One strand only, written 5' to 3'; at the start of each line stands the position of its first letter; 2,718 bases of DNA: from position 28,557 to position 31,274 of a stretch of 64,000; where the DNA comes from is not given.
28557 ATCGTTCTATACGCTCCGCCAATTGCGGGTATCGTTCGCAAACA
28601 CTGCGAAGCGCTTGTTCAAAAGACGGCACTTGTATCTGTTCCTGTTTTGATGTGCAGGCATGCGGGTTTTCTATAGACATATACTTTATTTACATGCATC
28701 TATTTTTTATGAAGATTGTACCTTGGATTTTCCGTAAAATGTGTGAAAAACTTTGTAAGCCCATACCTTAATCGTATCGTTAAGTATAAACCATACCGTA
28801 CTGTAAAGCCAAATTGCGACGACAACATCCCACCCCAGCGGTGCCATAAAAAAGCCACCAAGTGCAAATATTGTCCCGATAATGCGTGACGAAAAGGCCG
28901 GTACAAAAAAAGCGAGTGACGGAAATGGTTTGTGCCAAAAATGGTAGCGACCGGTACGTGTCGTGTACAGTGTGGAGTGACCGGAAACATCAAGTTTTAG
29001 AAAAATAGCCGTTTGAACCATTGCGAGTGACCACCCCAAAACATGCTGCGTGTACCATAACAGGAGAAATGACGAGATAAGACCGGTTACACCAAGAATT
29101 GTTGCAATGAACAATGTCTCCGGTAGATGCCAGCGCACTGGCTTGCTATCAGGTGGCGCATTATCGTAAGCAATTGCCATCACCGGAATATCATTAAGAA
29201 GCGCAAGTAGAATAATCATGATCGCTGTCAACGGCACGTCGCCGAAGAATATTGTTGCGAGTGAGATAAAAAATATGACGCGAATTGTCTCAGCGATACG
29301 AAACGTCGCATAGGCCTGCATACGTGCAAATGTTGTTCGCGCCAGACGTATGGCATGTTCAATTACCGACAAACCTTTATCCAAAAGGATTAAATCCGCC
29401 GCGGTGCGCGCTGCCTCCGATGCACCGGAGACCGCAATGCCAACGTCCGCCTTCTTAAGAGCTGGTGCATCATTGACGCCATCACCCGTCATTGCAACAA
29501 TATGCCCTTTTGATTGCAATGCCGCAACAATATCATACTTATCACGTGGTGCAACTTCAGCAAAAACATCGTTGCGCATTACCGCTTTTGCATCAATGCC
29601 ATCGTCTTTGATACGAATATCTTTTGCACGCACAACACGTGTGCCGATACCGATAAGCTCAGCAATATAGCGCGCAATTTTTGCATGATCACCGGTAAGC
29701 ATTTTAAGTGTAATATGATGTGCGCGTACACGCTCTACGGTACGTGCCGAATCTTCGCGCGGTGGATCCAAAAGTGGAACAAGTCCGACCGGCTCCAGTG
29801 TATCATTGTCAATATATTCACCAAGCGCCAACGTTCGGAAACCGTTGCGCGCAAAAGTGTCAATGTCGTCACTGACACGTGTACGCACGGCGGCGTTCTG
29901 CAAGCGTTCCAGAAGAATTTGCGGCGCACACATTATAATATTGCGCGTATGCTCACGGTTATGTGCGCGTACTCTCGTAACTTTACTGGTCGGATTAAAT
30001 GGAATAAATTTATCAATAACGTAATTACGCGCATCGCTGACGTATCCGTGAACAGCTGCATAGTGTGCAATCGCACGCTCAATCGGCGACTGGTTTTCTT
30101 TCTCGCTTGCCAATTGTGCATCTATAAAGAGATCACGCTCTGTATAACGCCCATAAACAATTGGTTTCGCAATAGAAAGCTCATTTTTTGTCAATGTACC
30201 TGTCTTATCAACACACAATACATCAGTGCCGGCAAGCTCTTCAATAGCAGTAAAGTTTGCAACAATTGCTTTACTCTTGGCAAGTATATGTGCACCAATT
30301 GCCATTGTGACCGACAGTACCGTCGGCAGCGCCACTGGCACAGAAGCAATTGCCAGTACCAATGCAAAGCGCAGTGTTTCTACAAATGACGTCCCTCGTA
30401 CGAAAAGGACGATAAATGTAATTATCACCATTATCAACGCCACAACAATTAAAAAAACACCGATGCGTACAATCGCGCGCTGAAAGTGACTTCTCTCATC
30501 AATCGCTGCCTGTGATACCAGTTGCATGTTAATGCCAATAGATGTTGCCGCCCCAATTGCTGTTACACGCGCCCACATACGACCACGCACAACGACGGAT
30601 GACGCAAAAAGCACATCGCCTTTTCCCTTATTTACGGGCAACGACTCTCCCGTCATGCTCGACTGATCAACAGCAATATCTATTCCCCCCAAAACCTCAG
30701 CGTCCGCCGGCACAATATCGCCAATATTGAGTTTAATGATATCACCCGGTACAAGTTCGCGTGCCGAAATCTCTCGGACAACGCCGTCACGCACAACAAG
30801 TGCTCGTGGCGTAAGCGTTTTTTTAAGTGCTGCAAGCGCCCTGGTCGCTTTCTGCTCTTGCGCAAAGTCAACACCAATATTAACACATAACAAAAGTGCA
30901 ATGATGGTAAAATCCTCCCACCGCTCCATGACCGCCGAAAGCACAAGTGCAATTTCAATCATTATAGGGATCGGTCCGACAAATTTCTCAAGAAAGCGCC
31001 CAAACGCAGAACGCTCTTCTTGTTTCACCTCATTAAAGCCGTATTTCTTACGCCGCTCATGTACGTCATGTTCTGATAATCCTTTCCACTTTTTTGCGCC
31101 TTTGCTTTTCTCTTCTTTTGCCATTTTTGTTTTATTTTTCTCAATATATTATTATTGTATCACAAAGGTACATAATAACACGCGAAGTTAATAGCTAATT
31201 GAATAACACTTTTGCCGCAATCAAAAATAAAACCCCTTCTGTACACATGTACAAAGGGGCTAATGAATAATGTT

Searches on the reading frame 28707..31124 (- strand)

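Call 75: search_protein_families(library=pfam, proteins=[window:28707-31124:-], max_evalue=0.00001)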
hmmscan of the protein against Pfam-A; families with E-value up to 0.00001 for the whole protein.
window:28707-31124:- (805 aa): 3 families
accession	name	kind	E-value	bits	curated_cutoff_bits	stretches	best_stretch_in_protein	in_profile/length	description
PF00122.25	E1-E2_ATPase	-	1.5e-47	161.9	28.1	1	104-283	3-180/181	E1-E2 ATPase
PF00702.32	Hydrolase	-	2.6e-18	67.6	26.4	1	301-560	2-191/191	haloacid dehalogenase-like hydrolase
PF00690.31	Cation_ATPase_N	-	7.4e-10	38.8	20.4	1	12-63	17-69/69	Cation transporter/ATPase, N-terminus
